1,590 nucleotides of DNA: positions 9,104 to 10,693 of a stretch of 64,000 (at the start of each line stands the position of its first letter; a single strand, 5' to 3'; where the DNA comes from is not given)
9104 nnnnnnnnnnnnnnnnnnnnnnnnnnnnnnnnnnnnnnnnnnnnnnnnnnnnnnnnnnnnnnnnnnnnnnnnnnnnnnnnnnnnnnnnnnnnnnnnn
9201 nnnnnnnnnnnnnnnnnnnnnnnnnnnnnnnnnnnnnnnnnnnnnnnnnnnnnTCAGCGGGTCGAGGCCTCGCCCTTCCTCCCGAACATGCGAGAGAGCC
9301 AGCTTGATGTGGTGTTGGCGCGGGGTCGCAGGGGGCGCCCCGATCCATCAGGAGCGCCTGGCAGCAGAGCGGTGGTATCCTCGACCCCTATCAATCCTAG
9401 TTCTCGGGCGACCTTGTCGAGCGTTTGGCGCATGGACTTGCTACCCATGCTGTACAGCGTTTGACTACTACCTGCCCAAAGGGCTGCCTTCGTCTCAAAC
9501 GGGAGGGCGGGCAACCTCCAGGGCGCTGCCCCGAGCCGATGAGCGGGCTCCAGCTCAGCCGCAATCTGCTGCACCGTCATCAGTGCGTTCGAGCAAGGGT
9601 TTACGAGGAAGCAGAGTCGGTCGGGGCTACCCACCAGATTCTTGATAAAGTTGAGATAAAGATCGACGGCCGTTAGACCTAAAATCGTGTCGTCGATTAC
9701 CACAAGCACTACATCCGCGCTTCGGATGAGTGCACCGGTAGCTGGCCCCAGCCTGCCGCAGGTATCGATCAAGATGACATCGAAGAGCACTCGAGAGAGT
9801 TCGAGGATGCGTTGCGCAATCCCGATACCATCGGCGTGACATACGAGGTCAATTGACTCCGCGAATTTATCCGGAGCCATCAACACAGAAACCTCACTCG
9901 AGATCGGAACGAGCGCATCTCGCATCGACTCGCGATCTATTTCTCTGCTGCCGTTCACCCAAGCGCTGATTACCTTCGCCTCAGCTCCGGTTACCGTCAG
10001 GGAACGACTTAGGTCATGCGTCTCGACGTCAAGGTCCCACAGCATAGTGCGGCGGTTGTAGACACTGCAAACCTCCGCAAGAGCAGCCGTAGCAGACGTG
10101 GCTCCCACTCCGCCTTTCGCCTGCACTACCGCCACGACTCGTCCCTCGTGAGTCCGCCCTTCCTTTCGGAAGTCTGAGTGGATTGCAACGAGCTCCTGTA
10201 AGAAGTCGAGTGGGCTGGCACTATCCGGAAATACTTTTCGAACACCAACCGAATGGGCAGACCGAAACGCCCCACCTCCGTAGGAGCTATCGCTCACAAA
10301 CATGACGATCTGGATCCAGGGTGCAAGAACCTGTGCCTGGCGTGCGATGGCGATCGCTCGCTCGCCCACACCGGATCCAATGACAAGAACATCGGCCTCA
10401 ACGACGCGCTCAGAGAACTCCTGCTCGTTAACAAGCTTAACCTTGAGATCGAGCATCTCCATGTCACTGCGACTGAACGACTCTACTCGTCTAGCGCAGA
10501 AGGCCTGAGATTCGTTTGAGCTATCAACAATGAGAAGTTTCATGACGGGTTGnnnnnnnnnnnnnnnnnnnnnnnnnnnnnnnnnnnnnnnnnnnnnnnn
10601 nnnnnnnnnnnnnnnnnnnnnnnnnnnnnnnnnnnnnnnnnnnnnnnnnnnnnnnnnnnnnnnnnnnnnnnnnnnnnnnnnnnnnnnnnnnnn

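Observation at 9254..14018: Thr/Ser phosphosignalling module (PP2C - FHA - STK) in one operon with TadZ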

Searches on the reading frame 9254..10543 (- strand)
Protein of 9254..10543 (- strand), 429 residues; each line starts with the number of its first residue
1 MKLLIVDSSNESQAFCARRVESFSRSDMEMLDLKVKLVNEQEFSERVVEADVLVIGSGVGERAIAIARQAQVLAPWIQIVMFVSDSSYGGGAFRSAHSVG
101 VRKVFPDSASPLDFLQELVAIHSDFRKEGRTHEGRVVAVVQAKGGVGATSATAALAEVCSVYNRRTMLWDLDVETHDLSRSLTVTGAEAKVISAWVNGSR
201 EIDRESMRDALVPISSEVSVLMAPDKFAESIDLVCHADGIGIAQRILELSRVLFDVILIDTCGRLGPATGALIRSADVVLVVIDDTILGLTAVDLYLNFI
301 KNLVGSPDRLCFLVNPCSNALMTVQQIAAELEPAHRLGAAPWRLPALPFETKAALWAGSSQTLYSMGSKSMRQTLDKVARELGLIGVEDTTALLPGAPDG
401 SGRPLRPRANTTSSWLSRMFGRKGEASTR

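Call 4: search_protein_families(library=pfam, proteins=[window:9254-10543:-], max_evalue=0.01)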
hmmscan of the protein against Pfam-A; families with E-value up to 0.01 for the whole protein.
window:9254-10543:- (429 aa): 6 families
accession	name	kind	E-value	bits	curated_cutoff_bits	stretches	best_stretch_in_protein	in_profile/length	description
PF13614.12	AAA_31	-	7.9e-13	49.2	27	1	135-303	2-167/177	AAA domain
PF10609.15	ParA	-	0.00032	20.6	27.1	1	135-190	4-59/246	NUBPL iron-transfer P-loop NTPase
PF01656.29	CbiA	-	0.00084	19.7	25.4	1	137-292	1-54/125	CobQ/CobB/MinD/ParA nucleotide binding domain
PF06564.18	CBP_BcsQ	-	0.002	18.2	21.3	1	137-284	4-146/234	Cellulose biosynthesis protein BcsQ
PF02374.21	ArsA_ATPase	-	0.0023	17.6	24.3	1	139-205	5-70/305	Anion-transporting ATPase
PF03096.20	Ndr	-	0.0063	15.7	23.3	1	112-239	158-280/283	Ndr family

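Call 7: find_homologous_proteins(query=window:9254-10543:-)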
Query window:9254-10543:- (429 aa): 500 proteins with E <= 0.001 among 8000 candidates; the best 120 are listed.
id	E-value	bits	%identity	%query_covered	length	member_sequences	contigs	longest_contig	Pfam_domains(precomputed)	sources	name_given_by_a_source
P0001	1.2e-268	909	97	100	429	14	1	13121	PF13614.13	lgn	-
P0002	8.5e-250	847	90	100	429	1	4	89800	PF13614.13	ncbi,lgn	-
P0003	1.1e-236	803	86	100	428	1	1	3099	PF13614.13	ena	-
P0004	1.6e-228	777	84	100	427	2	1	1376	PF13614.13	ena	-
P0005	2.2e-227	773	83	100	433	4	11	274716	PF13614.13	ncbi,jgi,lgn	jgi:MinD-like ATPase involved in chromosome partitioning or flagellar assembly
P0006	1.6e-226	770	83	100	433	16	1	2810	PF13614.13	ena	-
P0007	7.3e-218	742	78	100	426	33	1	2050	PF13614.13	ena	-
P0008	1.2e-208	711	75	100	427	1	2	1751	PF13614.13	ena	-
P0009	1.7e-208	711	75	100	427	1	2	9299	PF13614.13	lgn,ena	-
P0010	7.0e-208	709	74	100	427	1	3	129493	PF13614.13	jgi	jgi:MinD-like ATPase involved in chromosome partitioning or flagellar assembly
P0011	8.7e-208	708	74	100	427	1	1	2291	PF13614.13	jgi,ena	jgi:cellulose biosynthesis protein BcsQ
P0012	2.0e-205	701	73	100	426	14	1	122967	PF01656.30,PF13614.13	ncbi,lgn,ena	-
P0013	4.1e-205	700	73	99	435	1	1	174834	PF01656.30,PF13614.13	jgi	-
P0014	5.1e-204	696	73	100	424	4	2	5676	PF10609.16,PF01656.30,PF13614.13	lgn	-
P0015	9.3e-204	695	74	100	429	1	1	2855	PF13614.13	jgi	jgi:cellulose biosynthesis protein BcsQ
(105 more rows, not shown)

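Call 9: find_encoding_contigs(protein=P0005, flank=10000, max_places=2)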
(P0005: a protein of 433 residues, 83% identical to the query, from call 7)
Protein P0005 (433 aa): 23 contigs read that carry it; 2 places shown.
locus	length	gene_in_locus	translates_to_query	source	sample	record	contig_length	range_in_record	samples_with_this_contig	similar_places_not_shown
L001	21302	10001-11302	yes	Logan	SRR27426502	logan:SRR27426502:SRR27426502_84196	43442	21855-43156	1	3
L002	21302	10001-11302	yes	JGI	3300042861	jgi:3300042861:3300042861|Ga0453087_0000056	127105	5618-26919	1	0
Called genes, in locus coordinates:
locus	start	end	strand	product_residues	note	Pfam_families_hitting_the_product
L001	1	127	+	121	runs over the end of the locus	-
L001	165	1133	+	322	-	PF00682:HMGL-like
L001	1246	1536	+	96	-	-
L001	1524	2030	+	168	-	-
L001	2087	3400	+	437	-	-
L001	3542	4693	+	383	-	PF07228:SpoIIE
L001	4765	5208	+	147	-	PF09990:DUF2231 (faint)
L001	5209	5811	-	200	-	PF01923:Cob_adeno_trans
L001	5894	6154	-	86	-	-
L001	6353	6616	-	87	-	-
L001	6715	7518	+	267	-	PF00481:PP2C (faint), PF13672:PP2C_2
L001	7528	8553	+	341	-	PF00498:FHA (weak)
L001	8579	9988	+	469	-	PF00069:Pkinase, PF03109:ABC1 (faint), PF07714:PK_Tyr_Ser-Thr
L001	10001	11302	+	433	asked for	PF13614:AAA_31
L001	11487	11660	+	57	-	PF04964:Flp_Fap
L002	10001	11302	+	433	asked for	PF13614:AAA_31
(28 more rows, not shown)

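Call 11: find_related_loci(query=A1, collection=genome_contigs, flank=10000)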
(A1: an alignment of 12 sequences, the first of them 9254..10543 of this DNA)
Query A1 (429 aa) in genome_contigs; peptide patterns used: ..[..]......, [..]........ (x = any residue, [..] = any of these).
94 stretches matched a pattern; 82 encode a relative of the query (tblastn E <= 1e-3); the best 80 are kept; 80 distinct loci.
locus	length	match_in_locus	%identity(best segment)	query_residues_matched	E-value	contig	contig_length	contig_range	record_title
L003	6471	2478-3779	91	1-429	0e+0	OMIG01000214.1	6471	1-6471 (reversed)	Proteobacteria bacterium isolate AM_0240 genome assembly, contig: DGE0008AM2008_1_181488, whole genome shotgun sequence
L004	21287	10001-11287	90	1-429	0e+0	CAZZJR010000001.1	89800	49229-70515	MAG TPA_asm: uncultured Bdellovibrionales bacterium isolate SRP124364_co1_356 genome assembly, contig: NODE_87_length_89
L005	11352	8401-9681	85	1-429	0e+0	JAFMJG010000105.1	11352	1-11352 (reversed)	Bacterium isolate DEBay_Sum019D_L_G_148 NODE_6157_length_11352_cov_5.281756, whole genome shotgun sequence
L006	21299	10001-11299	83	1-429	0e+0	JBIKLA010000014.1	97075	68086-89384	MAG: Bdellovibrionota bacterium isolate ME2014-08-19_3300042467_group5_bin109 Rohwer_bin1186_scaffold_65_c1, whole genom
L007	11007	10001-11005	99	1-335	0e+0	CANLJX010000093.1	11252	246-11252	MAG: Deltaproteobacteria bacterium isolate ZE-3nov15-121 genome assembly, contig: ZE-3nov15-C7458, whole genome shotgun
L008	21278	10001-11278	74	1-429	0e+0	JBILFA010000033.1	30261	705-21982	MAG: Bdellovibrionota bacterium isolate ME2016-07-29_3300044622_group7_bin22 Rohwer_bin1192_scaffold_697_c1, whole genom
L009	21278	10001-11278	73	1-429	0e+0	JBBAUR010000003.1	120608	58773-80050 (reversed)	MAG: Bdellovibrionota bacterium isolate EUL_302 ctg3-EUL_302, whole genome shotgun sequence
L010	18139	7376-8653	73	1-429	0e+0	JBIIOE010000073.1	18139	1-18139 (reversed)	MAG: Bdellovibrionota bacterium isolate ME2002-09-27pf_3300034103_group1_bin185 Rohwer_bin1191_scaffold_1687_c1, whole g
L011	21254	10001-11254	70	1-423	0e+0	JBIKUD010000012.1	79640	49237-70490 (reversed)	MAG: Bdellovibrionota bacterium isolate ME2015-08-07_3300034020_group6_bin153 Rohwer_bin1161_scaffold_111_c1, whole geno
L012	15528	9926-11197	69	1-423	0e+0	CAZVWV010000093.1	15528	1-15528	MAG TPA_asm: uncultured Bdellovibrionales bacterium isolate SRP286056_co1_714 genome assembly, contig: NODE_4661_length_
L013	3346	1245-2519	70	1-424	0e+0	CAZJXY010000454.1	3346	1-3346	MAG TPA_asm: uncultured Bdellovibrionales bacterium isolate SRP173033_co3_101 genome assembly, contig: NODE_48675_length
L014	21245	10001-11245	73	1-423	0e+0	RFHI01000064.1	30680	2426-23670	MAG: Candidatus Dadabacteria bacterium isolate J046 k99_303224, whole genome shotgun sequence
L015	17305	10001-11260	69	1-427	0e+0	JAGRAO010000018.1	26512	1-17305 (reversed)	MAG: Bdellovibrionales bacterium isolate HKST-UBA20 NODE_18_length_26512_cov_3.458370, whole genome shotgun sequence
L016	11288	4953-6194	68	1-423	0e+0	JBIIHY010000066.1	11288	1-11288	MAG: Bdellovibrionota bacterium isolate ME2001-08-13pf_3300042453_group1_bin275 Rohwer_bin1166_scaffold_5881_c1, whole g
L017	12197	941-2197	70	1-424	0e+0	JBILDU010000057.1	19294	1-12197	MAG: Bdellovibrionota bacterium isolate ME2016-07-22_3300044628_group7_bin146 Rohwer_bin1162_scaffold_1667_c1, whole gen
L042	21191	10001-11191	69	1-397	0e+0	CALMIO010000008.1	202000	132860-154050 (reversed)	MAG TPA_asm: uncultured proteobacterium isolate SRR2107179_bin.72_CONCOCT_v1.1_MAG genome assembly, contig: ERZ794932.30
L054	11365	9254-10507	63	1-423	6e-170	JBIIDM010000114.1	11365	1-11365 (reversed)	MAG: Bdellovibrionota bacterium isolate ME2000-08-17pf_3300042335_group1_bin181 Rohwer_bin1195_scaffold_5202_c1, whole g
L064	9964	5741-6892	60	1-384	1e-157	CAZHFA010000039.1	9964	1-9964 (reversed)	MAG TPA_asm: uncultured Bdellovibrionales bacterium isolate SRP192927_co10_311 genome assembly, contig: NODE_5431_length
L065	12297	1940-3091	57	1-384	2e-157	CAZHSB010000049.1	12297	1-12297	MAG TPA_asm: uncultured Bdellovibrionales bacterium isolate SRP192927_co1_903 genome assembly, contig: NODE_11970_length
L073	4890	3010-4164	55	1-385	2e-148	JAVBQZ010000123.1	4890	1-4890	MAG: Bdellovibrionota bacterium isolate EPI_MAG_00180 c_000011614919, whole genome shotgun sequence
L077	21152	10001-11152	66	1-384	8e-172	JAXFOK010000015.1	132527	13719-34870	MAG: Bdellovibrionota bacterium isolate SUG3524 k141_4589705, whole genome shotgun sequence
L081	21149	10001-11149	41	1-385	1e-96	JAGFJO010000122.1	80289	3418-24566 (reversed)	MAG: Deltaproteobacteria bacterium isolate mag.25 k127_3783640, whole genome shotgun sequence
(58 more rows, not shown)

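Call 12: search_solved_structures(query=window:9254-10543:-, max_evalue=0.01, show_alignments=2)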
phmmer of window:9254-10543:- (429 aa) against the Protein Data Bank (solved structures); distinct sequences matched with E-value up to 0.01: 10.
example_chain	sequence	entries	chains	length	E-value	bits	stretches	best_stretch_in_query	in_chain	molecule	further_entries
5j1j_A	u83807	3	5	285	7.6e-08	35.1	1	126-292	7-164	Site-determining protein | Transcriptional antiactivator FleN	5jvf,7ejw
8p53_A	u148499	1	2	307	8.6e-07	31.6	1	126-292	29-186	Antiactivator FleN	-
8pb9_A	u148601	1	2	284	1.1e-06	31.2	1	127-292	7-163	Antiactivator FleN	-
6iub_A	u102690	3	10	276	2.8e-05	26.6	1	134-306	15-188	SpoOJ regulator (Soj)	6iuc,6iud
8jmj_A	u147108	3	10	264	0.00044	22.7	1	135-306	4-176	SpoOJ regulator (Soj)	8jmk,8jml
3q9l_A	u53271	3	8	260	0.0018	20.7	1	135-285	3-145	Septum site-determining protein minD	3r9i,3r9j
5u1j_B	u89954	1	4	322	0.0036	19.7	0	135-175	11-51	Uncharacterized protein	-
5k5z_A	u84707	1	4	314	0.0047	19.3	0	135-175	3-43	ParA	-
4pfs_A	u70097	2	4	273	0.0067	18.8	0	131-349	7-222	Cobyrinic Acid a,c-diamide synthase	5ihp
5if9_A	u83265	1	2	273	0.0074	18.7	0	131-349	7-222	Cobyrinic Acid a,c-diamide synthase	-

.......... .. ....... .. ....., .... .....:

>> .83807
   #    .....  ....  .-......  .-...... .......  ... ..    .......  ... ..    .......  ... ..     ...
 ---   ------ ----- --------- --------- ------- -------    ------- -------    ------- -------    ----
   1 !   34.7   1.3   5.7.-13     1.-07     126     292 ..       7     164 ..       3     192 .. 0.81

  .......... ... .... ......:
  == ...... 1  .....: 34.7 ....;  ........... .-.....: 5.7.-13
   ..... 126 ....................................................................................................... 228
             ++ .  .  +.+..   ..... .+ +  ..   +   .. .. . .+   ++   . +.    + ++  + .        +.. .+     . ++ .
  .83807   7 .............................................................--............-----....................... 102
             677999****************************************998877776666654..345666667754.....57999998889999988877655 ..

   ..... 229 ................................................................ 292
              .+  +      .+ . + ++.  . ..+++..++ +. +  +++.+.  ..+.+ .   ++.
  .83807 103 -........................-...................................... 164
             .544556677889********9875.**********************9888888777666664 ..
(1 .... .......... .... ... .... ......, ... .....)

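Call 27: search_protein_families(library=ncbifam, proteins=[window:9254-10543:-], max_evalue=0.01)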
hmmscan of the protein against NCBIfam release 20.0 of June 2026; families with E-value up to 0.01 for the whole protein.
window:9254-10543:- (429 aa): 13 families
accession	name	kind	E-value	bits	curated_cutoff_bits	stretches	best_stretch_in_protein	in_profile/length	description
TIGR03815.1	CpaE_hom_Actino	equivalog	1.1e-13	51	154.45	1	41-302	29-271/340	septum site-determining protein Ssd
TIGR03371.1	cellulose_yhjQ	equivalog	2e-12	47.2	157.85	1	136-319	3-180/246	cellulose biosynthesis protein BcsQ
NF041546.1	ParA_partition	equivalog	4e-11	42.8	180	2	241-332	65-157/203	ParA family partition ATPase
TIGR01968.1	minD_bact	equivalog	2.8e-06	26.9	212.9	1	135-298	2-156/261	septum site-determining protein MinD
NF041283.1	PrgP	equivalog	1.5e-05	24.5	400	1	134-284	2-154/297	ParA superfamily DNA segregation protein PrgP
TIGR03453.1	partition_RepA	equivalog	4.1e-05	22.6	348.45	0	131-173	101-143/387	plasmid partitioning protein RepA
NF008079.0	PRK10818.1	equivalog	5.3e-05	22.7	508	1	135-273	3-131/270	septum site-determining protein MinD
TIGR03029.1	EpsG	equivalog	0.00041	19.6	313.8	1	133-272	102-231/274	chain length determinant protein tyrosine kinase EpsG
NF047398.1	AAA_KGGVGR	domain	0.00048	20.5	90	1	135-183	3-51/190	KGGVGR-motif variant AAA ATPase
TIGR00345.1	GET3_arsA_TRC40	subfamily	0.00098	18.7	135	1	141-261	3-133/299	TRC40/GET3/ArsA family transport-energizing ATPase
NF041136.1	MrpORP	equivalog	0.0012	18.2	450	1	135-190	6-61/365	iron-sulfur cluster carrier protein MrpORP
TIGR01969.1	minD_arch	subfamily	0.0015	17.7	201.75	1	135-291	1-146/251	cell division ATPase MinD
NF010443.0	PRK13869.1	subfamily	0.0091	14.8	446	0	134-185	121-171/405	plasmid-partitioning protein RepA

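Call 34: search_protein_families(library=pfam, proteins=[L004:18879-21158:+, L081:12226-12618:+, L081:12634-13647:+, L081:3119-4396:+, L081:4404-6290:-, L081:15622-17181:+, L042:5218-8535:+, L042:8567-9826:-, L042:1658-3325:+, L042:852-1643:+], max_evalue=0.001)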
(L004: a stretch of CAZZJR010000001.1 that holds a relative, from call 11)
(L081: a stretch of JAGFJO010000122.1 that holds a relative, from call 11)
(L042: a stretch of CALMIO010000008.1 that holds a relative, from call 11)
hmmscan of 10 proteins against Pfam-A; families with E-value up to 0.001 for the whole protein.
L004:18879-21158:+ (759 aa): 2 families
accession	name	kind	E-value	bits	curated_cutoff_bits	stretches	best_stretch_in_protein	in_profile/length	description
PF13646.12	HEAT_2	-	2.1e-05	25.1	27.7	0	705-752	35-82/88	HEAT repeats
PF00069.31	Pkinase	-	0.00044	20.2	31.7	1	33-221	13-204/263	Protein kinase domain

L081:12226-12618:+ (130 aa): 1 family
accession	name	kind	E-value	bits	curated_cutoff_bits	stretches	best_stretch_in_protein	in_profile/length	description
PF07811.17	TadE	-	2.6e-10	40.7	22.9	1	5-47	1-43/43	TadE-like protein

L081:12634-13647:+ (337 aa): 2 families
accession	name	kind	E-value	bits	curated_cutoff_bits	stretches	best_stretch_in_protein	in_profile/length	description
PF13400.11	Tad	-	2.7e-09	37.6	22.3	1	20-66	1-46/47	Putative Flp pilus-assembly TadE/G-like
PF09977.15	Tad_C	-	4.3e-06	28.1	22.1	1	78-158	18-93/93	Putative Tad-like Flp pilus-assembly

L081:3119-4396:+ (425 aa): 3 families
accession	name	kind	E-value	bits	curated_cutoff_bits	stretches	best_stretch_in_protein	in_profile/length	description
PF01769.21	MgtE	-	4.4e-28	98.5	27.6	1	289-419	1-125/125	Divalent cation transporter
PF00571.33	CBS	-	5.3e-10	39.9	24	1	170-214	2-46/57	CBS domain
PF03448.22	MgtE_N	-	6.4e-05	23.9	25.9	1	22-93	8-79/102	MgtE intracellular N domain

L081:4404-6290:- (628 aa): 2 families
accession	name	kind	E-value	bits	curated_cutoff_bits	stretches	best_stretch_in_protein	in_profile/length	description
PF01204.24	Trehalase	-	1.5e-113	380.9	21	1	77-600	19-504/512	Trehalase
PF22422.2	MGH1-like_GH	-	1.3e-11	45.2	27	1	194-578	6-353/356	Mannosylglycerate hydrolase MGH1-like glycoside hydrolase domain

L081:15622-17181:+ (519 aa): 2 families
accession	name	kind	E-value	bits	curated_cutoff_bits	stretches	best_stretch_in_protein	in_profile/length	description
PF02366.24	PMT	-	7.8e-25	88.3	22.7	1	40-249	32-245/245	Dolichyl-phosphate-mannose-protein mannosyltransferase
PF13231.12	PMT_2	-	8.1e-18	65.6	26.1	1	70-234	2-160/160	Dolichyl-phosphate-mannose-protein mannosyltransferase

L042:5218-8535:+ (1105 aa): 5 families
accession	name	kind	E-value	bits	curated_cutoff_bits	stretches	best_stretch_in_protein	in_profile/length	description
PF02463.25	SMC_N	-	6.4e-59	199.5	40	3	663-1090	63-219/220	RecF/RecN/SMC N terminal domain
PF13304.12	AAA_21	-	2.7e-08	34.7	27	1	26-70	1-43/304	AAA domain, putative AbiEii toxin, Type IV TA system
PF13175.12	AAA_15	-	2.8e-07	30.9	32.1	1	1-529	1-280/374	AAA ATPase domain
PF13555.12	AAA_29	-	2.5e-05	24.4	27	1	5-49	3-47/61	P-loop containing region of AAA domain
PF06470.18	SMC_hinge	-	3.8e-05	24.5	22.5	1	519-617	9-113/116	SMC proteins Flexible Hinge Domain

L042:8567-9826:- (419 aa): 14 families
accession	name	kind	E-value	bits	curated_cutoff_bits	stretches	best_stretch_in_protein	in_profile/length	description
PF12002.13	MgsA_C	-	2.6e-65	219.8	27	1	246-412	1-166/167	MgsA AAA+ ATPase C terminal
PF16193.11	AAA_assoc_2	-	2e-20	73.3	34.3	1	170-245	4-81/81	AAA C-terminal domain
PF00004.35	AAA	-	6.2e-18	65.9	21.2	1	44-152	1-130/131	ATPase family associated with various cellular activities (AAA)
PF05496.18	RuvB_N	-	2.2e-12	47.5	27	1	35-125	27-115/159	Holliday junction DNA helicase RuvB P-loop domain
PF13173.12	AAA_14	-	7.3e-07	29.7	27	1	45-154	6-124/129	AAA domain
PF00158.32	Sigma54_activat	-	2.1e-06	28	20.2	0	94-132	93-131/168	Sigma-54 interaction domain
PF20720.3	nSTAND3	-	8.9e-06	25.9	27.2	1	44-161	20-128/155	Novel STAND NTPase 3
PF01078.27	Mg_chelatase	-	1.3e-05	25.2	20.3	0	43-71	24-56/207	Magnesium chelatase, subunit ChlI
PF05673.19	DUF815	-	3.3e-05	23.6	23.8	1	32-111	44-123/249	Protein of unknown function (DUF815)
PF07728.20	AAA_5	-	3.4e-05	24.3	22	1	44-124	2-96/139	AAA domain (dynein-related subfamily)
PF13191.12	AAA_16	-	8.2e-05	23.6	32.6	0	42-77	25-63/167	AAA ATPase domain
PF13401.12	AAA_22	-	0.00028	21.7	27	0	43-94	7-59/130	AAA domain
PF14532.12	Sigma54_activ_2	-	0.00035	21.3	25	1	47-120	27-95/138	Sigma-54 interaction domain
PF07724.20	AAA_2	-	0.0006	20.3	27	0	41-124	3-105/166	AAA domain (Cdc48 subfamily)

L042:1658-3325:+ (555 aa): 1 family
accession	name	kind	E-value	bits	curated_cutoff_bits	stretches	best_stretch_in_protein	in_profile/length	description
PF01642.28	MM_CoA_mutase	-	4.4e-209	695.7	22.1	1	56-547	22-512/512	Methylmalonyl-CoA mutase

L042:852-1643:+ (263 aa): 2 families
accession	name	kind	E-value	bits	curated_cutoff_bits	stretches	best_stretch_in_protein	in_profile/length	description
PF00378.25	ECH_1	-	1.2e-55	189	27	1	16-263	5-248/251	Enoyl-CoA hydratase/isomerase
PF16113.10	ECH_2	-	1.4e-31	110.6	27.2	1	19-200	3-183/335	Enoyl-CoA hydratase/isomerase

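Call 35: search_solved_structures(query=A1, max_evalue=1)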
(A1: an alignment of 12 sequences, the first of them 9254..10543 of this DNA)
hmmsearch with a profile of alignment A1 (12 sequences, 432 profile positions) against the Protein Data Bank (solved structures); distinct sequences matched with E-value up to 1: 31.
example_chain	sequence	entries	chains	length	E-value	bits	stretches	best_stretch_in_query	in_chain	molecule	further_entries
5j1j_A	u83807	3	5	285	2.7e-07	32.9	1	126-291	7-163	Site-determining protein | Transcriptional antiactivator FleN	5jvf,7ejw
6iub_A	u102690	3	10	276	6.2e-07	31.7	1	134-308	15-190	SpoOJ regulator (Soj)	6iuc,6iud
8pb9_A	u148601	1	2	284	3.8e-06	29.1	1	128-290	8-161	Antiactivator FleN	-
8p53_A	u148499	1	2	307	5.3e-06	28.6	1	128-291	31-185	Antiactivator FleN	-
8jmj_A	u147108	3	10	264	8.4e-06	28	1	135-308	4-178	SpoOJ regulator (Soj)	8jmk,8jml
5u1j_B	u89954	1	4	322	0.00044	22.3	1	134-174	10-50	Uncharacterized protein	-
6riq_C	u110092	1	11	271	0.00049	22.1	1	135-209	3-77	Site-determining protein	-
5k5z_A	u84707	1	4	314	0.00065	21.8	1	135-174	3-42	ParA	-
1wcv_1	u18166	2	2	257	0.0016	20.5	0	135-174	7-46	SEGREGATION PROTEIN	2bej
3q9l_A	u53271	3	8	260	0.002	20.2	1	135-199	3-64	Septum site-determining protein minD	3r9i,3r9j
4v03_A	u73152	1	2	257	0.0036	19.3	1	135-196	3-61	SITE-DETERMINING PROTEIN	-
8ray_B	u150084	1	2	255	0.0049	18.9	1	134-171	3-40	ParA family protein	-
2bek_A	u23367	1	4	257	0.012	17.6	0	135-172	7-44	SEGREGATION PROTEIN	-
5l3s_A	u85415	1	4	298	0.015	17.2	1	37-115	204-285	Signal recognition particle 54 kDa protein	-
5l3v_A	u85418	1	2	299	0.015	17.2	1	37-115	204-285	Signal recognition particle 54 kDa protein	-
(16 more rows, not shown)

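Call 40: predict_structure(alignment_id=A1)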
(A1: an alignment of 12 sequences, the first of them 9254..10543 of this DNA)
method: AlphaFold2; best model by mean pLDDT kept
length: 429 residues; sequences in the alignment: 12
mean_pLDDT: 65.8   pTM: 0.53
mean pLDDT of the five models: 65.8, 64.6, 64.5, 62.7, 58.9
residues with pLDDT >= 90: 28; 70-90: 204; 50-70: 73; < 50: 124
segments of 3 or more residues with pLDDT < 50: 144-148, 173-182, 226-235, 316-369, 387-429
pLDDT, mean of each block of 10 residues (from residue 1): 86 73 76 83 85 89 90 85 85 80 90 87 70 76 53 74 77 46 64 80 82 73 53 55 81 84 73 84 66 71 70 54 41 40 33 35 42 65 55 25 27 38 31
secondary structure, 60 per line:
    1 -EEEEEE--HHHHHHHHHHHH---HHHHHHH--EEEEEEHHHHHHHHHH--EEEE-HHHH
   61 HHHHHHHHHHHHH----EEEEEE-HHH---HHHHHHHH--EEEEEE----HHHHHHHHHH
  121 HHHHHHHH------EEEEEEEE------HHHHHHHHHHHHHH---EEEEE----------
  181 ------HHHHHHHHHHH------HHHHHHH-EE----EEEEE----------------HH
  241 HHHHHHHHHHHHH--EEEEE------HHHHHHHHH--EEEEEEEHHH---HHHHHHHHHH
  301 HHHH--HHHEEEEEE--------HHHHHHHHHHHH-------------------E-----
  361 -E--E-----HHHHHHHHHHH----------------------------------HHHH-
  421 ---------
elements in order: E2-7 H10-21 H25-31 E34-39 H40-49 E52-55 H57-73 E78-83 H91-98 E101-106 H111-128 E135-142 H149-162 E166-170 H187-197 H204-210 E218-222 H239-253 E256-260 H267-275 E278-284 H291-304 E310-315 H324-335 H371-381 H416-419
